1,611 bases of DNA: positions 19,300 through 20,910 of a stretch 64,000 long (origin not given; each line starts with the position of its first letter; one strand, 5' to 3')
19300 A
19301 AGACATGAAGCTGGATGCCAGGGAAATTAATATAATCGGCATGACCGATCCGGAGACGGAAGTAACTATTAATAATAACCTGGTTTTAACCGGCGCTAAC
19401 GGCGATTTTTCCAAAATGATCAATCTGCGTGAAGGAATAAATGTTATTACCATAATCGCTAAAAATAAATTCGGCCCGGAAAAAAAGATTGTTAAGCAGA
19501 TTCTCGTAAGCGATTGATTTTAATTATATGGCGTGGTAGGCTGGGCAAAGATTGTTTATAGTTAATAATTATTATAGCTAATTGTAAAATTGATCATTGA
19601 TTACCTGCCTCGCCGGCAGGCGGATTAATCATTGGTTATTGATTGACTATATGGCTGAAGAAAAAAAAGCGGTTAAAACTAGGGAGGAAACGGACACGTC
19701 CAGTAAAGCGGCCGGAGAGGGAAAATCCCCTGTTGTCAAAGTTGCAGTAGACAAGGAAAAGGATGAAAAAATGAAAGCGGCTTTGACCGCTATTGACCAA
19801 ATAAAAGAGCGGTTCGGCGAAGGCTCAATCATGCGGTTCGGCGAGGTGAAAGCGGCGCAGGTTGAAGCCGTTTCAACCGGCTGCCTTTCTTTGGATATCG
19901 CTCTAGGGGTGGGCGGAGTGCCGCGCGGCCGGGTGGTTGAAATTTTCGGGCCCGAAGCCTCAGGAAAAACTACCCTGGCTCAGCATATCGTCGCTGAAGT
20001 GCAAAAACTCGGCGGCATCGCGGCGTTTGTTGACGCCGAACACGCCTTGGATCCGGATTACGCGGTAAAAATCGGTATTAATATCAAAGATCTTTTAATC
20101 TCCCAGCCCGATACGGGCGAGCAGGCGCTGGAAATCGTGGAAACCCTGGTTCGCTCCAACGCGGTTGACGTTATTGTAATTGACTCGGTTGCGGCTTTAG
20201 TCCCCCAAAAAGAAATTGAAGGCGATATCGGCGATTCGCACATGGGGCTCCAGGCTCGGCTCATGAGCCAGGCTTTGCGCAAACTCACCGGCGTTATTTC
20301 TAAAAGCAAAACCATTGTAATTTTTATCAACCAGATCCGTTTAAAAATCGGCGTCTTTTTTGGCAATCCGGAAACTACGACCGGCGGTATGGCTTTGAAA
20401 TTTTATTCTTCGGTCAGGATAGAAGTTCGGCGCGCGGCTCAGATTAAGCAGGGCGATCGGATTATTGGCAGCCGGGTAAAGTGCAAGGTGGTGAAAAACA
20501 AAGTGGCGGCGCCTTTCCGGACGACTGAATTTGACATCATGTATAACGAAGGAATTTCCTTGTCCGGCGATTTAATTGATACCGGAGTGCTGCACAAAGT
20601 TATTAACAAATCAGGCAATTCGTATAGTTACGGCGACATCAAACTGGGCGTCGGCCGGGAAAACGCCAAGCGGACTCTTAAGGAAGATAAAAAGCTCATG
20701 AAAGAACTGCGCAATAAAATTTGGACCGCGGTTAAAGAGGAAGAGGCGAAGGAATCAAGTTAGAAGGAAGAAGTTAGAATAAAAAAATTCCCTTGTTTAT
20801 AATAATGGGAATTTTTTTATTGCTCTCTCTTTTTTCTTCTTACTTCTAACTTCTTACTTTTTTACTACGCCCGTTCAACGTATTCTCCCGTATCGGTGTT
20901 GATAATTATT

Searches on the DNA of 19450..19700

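Call 53: search_rna_families(source=window, start=19450, end=19700, threshold=evalue, max_evalue=5)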
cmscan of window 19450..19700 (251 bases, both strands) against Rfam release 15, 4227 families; matches with E-value up to 5: 1.
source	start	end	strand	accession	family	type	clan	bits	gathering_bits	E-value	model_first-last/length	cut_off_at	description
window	19582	19644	+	RF02288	TtnuCD11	Gene; snRNA; snoRNA; CD-box;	-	11.9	70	2.3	1-74/74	no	Tetrahymena snoRNA TtnuCD11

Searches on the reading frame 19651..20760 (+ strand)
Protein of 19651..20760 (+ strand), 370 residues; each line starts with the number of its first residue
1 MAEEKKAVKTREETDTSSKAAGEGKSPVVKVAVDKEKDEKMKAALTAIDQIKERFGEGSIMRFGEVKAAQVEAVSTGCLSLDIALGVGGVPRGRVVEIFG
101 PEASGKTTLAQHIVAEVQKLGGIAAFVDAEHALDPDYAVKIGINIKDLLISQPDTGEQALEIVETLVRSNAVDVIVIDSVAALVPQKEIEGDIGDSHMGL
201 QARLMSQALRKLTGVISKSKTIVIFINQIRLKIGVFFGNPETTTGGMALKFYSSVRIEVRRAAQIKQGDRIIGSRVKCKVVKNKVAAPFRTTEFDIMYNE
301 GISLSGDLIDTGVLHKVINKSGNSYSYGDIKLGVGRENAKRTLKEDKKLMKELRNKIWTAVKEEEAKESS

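Call 86: find_homologous_proteins(query=window:19651-20760:+, max_evalue=1e-100)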
Query window:19651-20760:+ (370 aa): 7988 proteins with E <= 1e-100 among 8000 candidates; the best 120 are listed.
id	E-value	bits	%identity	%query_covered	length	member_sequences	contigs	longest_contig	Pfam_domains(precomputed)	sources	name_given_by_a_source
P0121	2.2e-210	716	94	100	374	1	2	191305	PF06745.20,PF08423.18,PF00154.28,PF21096.3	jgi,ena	jgi:recombination protein RecA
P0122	1.9e-205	700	100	89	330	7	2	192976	PF08423.18,PF00154.28,PF21096.3,PF01637.25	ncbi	ncbi:MAG: recombinase RecA [Patescibacteria group bacterium]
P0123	4.0e-203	692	89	100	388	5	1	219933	PF06745.20,PF08423.18,PF00154.28,PF21096.3,PF01637.25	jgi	jgi:recombination protein RecA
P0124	6.7e-201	685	92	92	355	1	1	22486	PF06745.20,PF08423.18,PF00154.28,PF21096.3,PF01637.25,PF27531.1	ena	-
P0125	2.5e-179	614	82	94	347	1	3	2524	PF06745.20,PF08423.18,PF00004.36,PF00154.28,PF21096.3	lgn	-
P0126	8.9e-179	612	83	90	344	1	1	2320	PF06745.20,PF02283.23,PF08423.18,PF00154.28,PF21096.3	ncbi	-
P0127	9.4e-179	612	83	90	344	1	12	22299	PF06745.20,PF08423.18,PF00154.28,PF21096.3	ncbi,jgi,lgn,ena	-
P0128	2.1e-178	611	84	90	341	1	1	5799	PF06745.20,PF08423.18,PF00154.28,PF21096.3,PF01637.25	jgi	-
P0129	2.8e-178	611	83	90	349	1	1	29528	PF06745.20,PF08423.18,PF00154.28,PF21096.3,PF27531.1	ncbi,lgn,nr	ncbi:MAG: recombinase RecA [bacterium]|nr:recombinase RecA [bacterium]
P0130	3.2e-178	610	83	90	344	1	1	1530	PF06745.20,PF08423.18,PF00154.28,PF21096.3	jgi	-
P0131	4.1e-178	610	83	90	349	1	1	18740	PF06745.20,PF08423.18,PF00154.28,PF21096.3,PF27531.1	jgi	jgi:recombination protein RecA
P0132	4.3e-178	610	83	90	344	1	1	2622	PF06745.20,PF08423.18,PF00154.28,PF21096.3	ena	-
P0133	4.5e-178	610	84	91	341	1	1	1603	PF06745.20,PF02283.23,PF08423.18,PF00154.28,PF21096.3,PF01637.25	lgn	-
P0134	8.5e-178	609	84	89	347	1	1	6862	PF06745.20,PF08423.18,PF00154.28,PF21096.3,PF01637.25,PF27531.1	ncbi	-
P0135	9.1e-178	609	83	89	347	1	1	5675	PF06745.20,PF08423.18,PF00154.28,PF21096.3,PF27531.1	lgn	-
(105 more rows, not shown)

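Call 87: find_encoding_contigs(protein=P0121, flank=1500, max_places=1)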
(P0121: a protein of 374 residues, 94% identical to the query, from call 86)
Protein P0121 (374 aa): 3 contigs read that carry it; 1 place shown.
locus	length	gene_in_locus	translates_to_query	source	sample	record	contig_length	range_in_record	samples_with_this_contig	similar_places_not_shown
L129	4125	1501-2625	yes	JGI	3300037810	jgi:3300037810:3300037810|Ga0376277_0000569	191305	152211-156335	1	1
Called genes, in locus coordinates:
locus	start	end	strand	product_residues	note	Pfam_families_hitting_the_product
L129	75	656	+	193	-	PF18895:T4SS_pilin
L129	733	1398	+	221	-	PF13413:HTH_25, PF09136:Glucodextran_B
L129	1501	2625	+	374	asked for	PF00154:RecA_N, PF08423:Rad51 (weak), PF06745:ATPase (faint), PF21096:RecA_C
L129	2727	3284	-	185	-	PF08207:EFP_N, PF01132:EFP, PF09285:Elong-fact-P_C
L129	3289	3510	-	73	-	PF01084:Ribosomal_S18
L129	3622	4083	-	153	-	PF00436:SSB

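Call 88: find_encoding_contigs(protein=P0123, flank=1500, max_places=1)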
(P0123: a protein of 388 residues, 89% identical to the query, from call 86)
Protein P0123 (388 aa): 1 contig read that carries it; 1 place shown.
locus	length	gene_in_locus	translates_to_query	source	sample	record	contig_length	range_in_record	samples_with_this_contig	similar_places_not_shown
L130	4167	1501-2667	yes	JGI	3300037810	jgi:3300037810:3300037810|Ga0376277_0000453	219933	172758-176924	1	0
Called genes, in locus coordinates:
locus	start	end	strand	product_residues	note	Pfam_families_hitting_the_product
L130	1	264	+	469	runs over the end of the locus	PF01547:SBP_bac_1, PF13416:SBP_bac_8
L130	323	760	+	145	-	PF18895:T4SS_pilin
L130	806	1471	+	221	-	PF13413:HTH_25, PF09136:Glucodextran_B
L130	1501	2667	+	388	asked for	PF00154:RecA_N, PF06745:ATPase (faint), PF08423:Rad51 (weak), PF01637:ATPase_2 (weak), PF21096:RecA_C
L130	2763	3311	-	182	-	PF08207:EFP_N, PF01132:EFP, PF09285:Elong-fact-P_C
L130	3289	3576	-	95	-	-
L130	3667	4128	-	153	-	PF00436:SSB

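Call 89: find_encoding_contigs(protein=P0124, flank=1500, max_places=1)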
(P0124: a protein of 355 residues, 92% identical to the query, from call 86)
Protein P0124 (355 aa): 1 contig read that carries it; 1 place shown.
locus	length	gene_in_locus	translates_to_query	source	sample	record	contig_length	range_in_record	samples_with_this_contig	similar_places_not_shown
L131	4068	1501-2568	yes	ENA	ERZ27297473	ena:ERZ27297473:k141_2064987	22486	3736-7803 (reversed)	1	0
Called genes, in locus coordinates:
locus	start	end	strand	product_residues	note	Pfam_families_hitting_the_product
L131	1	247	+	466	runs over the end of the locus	PF01547:SBP_bac_1, PF13416:SBP_bac_8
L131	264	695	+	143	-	PF18895:T4SS_pilin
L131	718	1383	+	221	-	PF13413:HTH_25, PF09136:Glucodextran_B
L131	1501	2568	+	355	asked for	PF00154:RecA_N, PF08423:Rad51, PF06745:ATPase (faint), PF01637:ATPase_2 (faint), PF27531:MT3502_N (faint), PF21096:RecA_C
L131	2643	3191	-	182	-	PF08207:EFP_N, PF01132:EFP, PF09285:Elong-fact-P_C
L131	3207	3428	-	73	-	PF01084:Ribosomal_S18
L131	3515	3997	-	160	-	PF00436:SSB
